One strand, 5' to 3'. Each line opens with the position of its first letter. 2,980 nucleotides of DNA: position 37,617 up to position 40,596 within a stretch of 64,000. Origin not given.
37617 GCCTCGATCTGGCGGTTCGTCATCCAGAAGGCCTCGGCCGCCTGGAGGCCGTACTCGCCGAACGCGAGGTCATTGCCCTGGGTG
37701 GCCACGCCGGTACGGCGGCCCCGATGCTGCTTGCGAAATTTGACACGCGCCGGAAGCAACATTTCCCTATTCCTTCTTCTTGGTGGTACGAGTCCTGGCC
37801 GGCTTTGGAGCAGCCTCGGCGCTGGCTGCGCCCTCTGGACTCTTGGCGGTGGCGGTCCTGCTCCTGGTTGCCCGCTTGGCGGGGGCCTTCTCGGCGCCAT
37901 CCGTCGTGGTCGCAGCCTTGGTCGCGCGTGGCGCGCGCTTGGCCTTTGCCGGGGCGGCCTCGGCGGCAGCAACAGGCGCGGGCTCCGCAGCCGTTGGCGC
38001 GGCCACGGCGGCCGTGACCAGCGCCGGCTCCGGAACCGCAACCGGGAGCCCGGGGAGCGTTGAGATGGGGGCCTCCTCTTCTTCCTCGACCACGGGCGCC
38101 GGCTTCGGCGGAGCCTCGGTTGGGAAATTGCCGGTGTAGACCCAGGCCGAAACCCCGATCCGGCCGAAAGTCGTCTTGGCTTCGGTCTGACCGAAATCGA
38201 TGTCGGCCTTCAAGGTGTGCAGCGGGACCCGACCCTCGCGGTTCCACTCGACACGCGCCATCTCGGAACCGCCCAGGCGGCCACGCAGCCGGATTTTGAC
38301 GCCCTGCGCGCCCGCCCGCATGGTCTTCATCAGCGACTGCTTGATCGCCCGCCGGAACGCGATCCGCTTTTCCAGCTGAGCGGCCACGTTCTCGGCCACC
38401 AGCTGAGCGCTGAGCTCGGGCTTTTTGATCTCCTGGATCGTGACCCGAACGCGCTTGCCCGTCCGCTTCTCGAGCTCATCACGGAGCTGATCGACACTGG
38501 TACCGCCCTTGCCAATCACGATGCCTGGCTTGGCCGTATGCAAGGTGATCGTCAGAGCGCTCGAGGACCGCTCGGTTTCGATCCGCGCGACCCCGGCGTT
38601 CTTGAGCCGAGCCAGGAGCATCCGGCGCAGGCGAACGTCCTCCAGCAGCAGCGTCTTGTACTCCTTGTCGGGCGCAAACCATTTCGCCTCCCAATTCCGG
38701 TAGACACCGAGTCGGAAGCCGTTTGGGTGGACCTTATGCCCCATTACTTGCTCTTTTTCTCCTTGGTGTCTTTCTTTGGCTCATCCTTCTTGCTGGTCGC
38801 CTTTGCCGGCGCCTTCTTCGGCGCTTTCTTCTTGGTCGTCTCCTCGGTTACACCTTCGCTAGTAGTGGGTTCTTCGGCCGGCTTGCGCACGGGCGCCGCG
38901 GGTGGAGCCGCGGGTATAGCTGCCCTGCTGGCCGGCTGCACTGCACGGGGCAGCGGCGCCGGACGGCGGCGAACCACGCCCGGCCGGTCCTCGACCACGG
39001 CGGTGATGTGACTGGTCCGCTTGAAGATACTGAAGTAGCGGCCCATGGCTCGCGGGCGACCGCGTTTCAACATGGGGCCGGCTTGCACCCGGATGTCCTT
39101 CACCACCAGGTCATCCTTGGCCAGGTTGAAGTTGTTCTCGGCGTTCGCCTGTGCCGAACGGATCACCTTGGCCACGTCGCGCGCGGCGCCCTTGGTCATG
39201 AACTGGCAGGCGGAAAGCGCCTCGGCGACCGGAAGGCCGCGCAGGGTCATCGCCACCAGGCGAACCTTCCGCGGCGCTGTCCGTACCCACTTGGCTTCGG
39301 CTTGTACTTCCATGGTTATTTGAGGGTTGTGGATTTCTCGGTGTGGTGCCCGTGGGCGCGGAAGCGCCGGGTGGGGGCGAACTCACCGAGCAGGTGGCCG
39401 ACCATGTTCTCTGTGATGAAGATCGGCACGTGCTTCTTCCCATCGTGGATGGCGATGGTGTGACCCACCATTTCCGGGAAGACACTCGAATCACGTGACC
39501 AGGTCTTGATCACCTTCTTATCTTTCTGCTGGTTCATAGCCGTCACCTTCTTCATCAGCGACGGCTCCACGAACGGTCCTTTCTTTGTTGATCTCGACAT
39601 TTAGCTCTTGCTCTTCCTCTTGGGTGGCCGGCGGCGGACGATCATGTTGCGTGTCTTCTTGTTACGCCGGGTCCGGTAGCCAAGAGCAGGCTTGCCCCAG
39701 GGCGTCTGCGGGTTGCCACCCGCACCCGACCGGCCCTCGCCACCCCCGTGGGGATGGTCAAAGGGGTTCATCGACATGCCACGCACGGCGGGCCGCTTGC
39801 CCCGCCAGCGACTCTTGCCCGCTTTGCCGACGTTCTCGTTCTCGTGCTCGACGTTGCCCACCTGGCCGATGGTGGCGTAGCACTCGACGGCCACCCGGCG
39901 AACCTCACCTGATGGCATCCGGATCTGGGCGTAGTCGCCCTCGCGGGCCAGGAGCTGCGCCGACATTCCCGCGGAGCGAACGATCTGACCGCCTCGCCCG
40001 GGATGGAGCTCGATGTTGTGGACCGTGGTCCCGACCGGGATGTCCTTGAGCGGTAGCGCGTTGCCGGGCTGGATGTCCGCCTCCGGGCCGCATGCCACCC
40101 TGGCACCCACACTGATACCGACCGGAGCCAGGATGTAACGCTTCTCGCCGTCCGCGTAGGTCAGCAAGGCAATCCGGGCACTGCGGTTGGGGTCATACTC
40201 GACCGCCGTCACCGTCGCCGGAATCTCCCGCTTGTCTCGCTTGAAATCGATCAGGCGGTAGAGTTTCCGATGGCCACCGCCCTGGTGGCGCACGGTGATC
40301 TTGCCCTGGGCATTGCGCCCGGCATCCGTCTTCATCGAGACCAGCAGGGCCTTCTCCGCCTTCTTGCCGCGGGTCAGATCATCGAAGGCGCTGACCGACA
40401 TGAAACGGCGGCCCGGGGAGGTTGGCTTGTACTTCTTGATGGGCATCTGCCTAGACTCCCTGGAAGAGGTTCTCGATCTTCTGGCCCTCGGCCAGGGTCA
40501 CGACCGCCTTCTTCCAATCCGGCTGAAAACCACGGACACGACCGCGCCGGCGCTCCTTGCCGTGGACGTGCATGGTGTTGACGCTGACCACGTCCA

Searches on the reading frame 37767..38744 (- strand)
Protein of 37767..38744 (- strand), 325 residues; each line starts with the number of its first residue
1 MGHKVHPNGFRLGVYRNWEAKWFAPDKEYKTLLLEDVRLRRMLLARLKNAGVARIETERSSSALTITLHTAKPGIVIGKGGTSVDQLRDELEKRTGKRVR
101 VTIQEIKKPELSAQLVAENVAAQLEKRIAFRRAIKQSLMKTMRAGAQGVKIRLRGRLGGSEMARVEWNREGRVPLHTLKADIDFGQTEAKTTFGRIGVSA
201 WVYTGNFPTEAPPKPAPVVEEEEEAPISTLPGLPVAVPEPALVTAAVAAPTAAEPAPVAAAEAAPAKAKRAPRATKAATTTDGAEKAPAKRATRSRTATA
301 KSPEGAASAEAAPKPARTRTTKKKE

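Call 27: search_protein_families(library=pfam, proteins=[window:37767-38744:-], max_evalue=0.00001)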
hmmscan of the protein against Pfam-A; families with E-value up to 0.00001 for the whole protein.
window:37767-38744:- (325 aa): 2 families
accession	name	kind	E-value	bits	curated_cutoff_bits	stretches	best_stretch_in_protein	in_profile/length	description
PF00189.25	Ribosomal_S3_C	-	2.8e-31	108.3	34.1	1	120-202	1-83/83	Ribosomal protein S3, C-terminal domain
PF07650.23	KH_2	-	7.8e-17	61.3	22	1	40-111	3-78/78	KH domain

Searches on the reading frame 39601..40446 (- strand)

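Call 27: search_protein_families(library=pfam, proteins=[window:39601-40446:-], max_evalue=0.00001)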
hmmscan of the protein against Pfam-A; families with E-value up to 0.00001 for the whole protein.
window:39601-40446:- (281 aa): 2 families
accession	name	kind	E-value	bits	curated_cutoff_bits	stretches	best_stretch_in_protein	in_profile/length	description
PF03947.24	Ribosomal_L2_C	-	2.6e-56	189.5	33.7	1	126-251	1-126/126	Ribosomal Proteins L2, C-terminal domain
PF00181.30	Ribosomal_L2_N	-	9.1e-37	125.4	23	1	43-117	1-75/77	Ribosomal Proteins L2, RNA binding N-terminal domain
